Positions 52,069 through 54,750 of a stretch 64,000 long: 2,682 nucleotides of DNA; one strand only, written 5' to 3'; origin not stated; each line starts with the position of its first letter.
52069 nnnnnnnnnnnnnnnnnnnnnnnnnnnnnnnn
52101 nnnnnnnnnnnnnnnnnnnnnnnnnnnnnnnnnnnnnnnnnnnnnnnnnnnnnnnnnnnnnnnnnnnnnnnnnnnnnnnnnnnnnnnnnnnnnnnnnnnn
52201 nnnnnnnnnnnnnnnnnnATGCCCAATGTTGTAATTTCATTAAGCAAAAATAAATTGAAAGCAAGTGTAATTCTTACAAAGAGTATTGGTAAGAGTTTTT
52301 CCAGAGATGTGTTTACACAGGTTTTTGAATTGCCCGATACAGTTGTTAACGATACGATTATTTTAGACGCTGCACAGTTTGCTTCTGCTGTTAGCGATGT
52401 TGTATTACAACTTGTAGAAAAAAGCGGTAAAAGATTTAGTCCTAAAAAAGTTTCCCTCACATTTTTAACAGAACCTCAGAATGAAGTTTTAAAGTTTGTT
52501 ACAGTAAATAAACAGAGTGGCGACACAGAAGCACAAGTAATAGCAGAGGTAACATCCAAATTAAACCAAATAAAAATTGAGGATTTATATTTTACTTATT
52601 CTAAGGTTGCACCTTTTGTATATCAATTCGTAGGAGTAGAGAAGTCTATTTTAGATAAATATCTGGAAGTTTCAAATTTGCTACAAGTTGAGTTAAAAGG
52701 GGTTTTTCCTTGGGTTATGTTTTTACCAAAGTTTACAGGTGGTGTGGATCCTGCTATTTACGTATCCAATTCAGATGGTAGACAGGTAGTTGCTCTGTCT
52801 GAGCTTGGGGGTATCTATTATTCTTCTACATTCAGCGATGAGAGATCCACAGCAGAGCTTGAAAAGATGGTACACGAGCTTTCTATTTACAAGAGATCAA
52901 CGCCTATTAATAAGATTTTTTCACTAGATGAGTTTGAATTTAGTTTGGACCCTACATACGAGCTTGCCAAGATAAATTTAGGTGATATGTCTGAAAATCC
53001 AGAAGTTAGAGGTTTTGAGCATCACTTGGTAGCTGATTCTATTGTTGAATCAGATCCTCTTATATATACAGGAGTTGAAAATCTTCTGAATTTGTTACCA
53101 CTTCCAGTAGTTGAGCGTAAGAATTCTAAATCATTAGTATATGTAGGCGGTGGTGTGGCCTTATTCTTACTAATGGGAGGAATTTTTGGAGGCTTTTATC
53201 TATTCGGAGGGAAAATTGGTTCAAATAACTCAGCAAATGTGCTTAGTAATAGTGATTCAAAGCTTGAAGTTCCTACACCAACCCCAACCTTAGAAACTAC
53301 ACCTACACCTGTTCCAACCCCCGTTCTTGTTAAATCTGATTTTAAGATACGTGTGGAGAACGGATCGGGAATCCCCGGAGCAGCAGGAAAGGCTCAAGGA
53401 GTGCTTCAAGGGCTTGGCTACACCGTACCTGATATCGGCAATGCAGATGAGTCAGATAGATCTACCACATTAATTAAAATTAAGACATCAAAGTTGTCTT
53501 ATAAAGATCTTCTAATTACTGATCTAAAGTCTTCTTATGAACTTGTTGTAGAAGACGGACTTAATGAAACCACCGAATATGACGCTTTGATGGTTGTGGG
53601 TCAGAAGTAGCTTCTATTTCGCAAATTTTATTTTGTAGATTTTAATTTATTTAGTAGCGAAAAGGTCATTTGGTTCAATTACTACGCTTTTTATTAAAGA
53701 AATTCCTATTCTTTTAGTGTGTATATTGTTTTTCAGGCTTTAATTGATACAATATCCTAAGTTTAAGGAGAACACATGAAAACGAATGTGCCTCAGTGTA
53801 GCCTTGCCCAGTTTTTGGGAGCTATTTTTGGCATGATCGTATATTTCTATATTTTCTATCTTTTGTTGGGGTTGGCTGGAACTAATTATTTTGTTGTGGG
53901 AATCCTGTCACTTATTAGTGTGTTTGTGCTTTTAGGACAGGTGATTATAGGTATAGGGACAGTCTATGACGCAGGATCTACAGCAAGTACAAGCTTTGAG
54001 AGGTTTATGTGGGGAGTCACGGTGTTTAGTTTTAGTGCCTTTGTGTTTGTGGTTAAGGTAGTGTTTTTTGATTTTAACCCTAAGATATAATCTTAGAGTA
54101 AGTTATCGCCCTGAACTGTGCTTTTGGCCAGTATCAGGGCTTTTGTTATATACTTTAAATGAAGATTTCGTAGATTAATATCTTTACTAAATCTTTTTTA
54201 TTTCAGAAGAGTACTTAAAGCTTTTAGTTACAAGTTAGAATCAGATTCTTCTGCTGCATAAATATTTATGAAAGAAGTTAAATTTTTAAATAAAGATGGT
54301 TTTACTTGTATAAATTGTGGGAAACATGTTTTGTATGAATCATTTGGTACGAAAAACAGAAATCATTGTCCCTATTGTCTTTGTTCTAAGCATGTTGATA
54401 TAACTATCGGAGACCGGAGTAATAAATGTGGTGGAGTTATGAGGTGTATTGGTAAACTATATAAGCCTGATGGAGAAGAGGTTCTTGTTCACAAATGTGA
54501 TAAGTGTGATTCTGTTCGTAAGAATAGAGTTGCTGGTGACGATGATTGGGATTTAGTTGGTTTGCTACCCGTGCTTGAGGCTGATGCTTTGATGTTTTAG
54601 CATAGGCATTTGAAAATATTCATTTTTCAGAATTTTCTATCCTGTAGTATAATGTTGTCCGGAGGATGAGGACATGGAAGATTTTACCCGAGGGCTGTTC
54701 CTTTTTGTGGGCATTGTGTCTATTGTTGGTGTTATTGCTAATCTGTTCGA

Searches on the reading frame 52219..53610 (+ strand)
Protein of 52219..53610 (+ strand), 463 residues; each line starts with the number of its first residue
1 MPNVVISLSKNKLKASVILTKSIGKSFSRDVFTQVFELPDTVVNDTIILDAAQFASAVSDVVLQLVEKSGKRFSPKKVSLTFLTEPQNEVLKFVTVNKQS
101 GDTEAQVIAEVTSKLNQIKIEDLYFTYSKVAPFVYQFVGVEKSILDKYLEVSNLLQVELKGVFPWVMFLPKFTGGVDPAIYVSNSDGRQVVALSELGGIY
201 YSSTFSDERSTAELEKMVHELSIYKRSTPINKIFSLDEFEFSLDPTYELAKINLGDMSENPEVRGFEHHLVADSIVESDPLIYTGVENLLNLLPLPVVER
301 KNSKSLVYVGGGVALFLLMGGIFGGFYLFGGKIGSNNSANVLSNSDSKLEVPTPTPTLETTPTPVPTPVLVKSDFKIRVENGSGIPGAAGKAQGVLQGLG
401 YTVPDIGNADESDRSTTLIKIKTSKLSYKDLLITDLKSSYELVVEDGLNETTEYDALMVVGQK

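Call 17: search_protein_families(library=pfam, proteins=[window:52219-53610:+], max_evalue=0.01)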
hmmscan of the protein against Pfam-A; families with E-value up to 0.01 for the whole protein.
window:52219-53610:+ (463 aa): 1 family
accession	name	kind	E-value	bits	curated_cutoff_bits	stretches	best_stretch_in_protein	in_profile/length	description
PF13399.11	LytR_C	-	2.5e-09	38.4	22.2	1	375-419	2-46/86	LytR cell envelope-related transcriptional attenuator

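Call 46: find_homologous_proteins(query=window:52219-53610:+, max_evalue=0.00001)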
Query window:52219-53610:+ (463 aa): 133 proteins with E <= 0.00001 among 8000 candidates; the best 120 are listed.
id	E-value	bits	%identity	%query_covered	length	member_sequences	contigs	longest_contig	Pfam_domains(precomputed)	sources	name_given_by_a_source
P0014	4.7e-294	993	100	100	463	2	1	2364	PF13399.12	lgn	-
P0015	1.1e-231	787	78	100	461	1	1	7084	PF13399.12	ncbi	-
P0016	1.9e-207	707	69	100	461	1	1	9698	PF13399.12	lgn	-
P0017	1.9e-121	424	49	100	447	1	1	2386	PF13399.12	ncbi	-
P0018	3.2e-112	394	46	100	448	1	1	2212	PF13399.12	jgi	jgi:hypothetical protein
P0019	4.9e-111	390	45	100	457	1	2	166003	PF13399.12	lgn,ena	-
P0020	9.3e-109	382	44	100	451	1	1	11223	PF13399.12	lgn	-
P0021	4.6e-108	380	46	100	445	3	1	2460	PF13399.12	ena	-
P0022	2.5e-107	377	44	100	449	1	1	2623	PF13399.12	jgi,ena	-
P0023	9.1e-105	369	44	100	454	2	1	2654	PF13399.12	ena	-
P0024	1.0e-103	366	45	100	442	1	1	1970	PF13399.12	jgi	jgi:hypothetical protein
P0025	2.5e-103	364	41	100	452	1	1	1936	PF05134.20,PF13399.12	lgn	-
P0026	8.2e-103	363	42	100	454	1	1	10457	PF13399.12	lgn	-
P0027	1.1e-102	362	46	100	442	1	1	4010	PF13399.12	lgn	-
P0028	4.1e-102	360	42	100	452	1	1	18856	PF13399.12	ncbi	-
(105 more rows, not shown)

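Call 47: find_encoding_contigs(protein=P0015, flank=10000, max_places=3)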
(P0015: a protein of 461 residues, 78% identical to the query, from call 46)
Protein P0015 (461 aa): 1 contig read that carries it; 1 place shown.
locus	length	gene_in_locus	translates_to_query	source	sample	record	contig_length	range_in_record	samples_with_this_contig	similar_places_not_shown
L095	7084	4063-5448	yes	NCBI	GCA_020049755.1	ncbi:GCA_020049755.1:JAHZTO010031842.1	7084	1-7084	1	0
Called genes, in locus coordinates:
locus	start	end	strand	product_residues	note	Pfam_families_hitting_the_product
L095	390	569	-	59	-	-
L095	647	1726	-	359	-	PF00574:CLP_protease (faint), PF01343:Peptidase_S49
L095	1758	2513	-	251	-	PF00472:RF-1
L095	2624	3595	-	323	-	-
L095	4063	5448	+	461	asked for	PF13399:LytR_C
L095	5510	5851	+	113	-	-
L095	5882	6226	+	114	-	PF12647:RNHCP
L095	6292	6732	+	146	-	-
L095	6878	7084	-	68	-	?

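Call 48: find_encoding_contigs(protein=P0019, flank=10000, max_places=2)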
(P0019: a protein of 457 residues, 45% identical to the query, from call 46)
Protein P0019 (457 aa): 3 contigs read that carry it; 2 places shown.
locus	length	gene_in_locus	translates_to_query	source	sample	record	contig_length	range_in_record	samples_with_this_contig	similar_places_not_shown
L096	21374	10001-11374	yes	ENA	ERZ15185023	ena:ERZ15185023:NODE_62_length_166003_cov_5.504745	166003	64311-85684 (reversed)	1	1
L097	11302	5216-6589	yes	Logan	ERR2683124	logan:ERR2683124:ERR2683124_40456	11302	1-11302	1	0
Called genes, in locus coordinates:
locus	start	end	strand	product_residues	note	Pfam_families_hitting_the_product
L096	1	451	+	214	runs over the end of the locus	PF01923:Cob_adeno_trans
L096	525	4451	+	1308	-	PF13517:FG-GAP_3 (faint), PF01839:FG-GAP (weak), PF19077:Big_13 (faint), PF13620:CarboxypepD_reg (weak)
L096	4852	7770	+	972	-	PF00133:tRNA-synt_1, PF09334:tRNA-synt_1g (faint), PF08264:Anticodon_1, PF19302:DUF5915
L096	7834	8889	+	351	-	PF01098:FTSW_RODA_SPOVE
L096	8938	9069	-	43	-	-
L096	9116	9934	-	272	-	-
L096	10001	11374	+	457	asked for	PF13399:LytR_C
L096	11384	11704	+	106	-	PF12647:RNHCP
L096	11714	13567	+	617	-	PF00664:ABC_membrane (weak), PF00005:ABC_tran, PF02463:SMC_N (faint), PF13304:AAA_21 (faint)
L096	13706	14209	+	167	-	PF00829:Ribosomal_L21p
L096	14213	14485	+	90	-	PF01016:Ribosomal_L27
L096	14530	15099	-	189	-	PF10502:Peptidase_S26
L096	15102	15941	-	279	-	PF13641:Glyco_tranf_2_3, PF00535:Glycos_transf_2, PF10111:Glyco_tranf_2_2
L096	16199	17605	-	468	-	PF00704:Glyco_hydro_18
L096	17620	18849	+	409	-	-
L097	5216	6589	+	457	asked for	PF13399:LytR_C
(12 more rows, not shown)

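Call 49: find_encoding_contigs(protein=P0020, flank=10000, max_places=2)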
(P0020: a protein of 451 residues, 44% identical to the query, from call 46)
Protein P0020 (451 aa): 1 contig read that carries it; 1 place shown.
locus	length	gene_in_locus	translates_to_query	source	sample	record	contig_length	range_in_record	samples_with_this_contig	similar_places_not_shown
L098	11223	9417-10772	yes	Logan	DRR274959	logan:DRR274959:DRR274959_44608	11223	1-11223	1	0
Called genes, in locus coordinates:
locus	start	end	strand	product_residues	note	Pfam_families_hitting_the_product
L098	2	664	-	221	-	?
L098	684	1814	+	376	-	PF03033:Glyco_transf_28, PF04101:Glyco_tran_28_C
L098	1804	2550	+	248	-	PF08478:POTRA_1, PF03799:FtsQ_DivIB_C (weak)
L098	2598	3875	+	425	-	PF11104:PilM_2 (faint), PF14450:FtsA, PF02491:SHS2_FTSA, PF06723:MreB_Mbl, PF14450:FtsA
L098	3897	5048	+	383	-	PF00091:Tubulin, PF12327:FtsZ_C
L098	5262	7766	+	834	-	PF00317:Ribonuc_red_lgN, PF02867:Ribonuc_red_lgC, PF12637:TSCPD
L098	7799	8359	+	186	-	PF01923:Cob_adeno_trans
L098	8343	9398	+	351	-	PF01098:FTSW_RODA_SPOVE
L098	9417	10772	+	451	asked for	PF13399:LytR_C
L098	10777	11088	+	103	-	PF12647:RNHCP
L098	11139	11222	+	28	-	?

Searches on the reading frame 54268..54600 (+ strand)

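Call 17: search_protein_families(library=pfam, proteins=[window:54268-54600:+], max_evalue=0.01)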
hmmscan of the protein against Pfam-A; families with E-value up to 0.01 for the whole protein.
window:54268-54600:+ (110 aa): 1 family
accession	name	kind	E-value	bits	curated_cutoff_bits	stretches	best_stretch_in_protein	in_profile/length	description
PF12647.12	RNHCP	-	4.3e-29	100.8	24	1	10-93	2-85/90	RNHCP domain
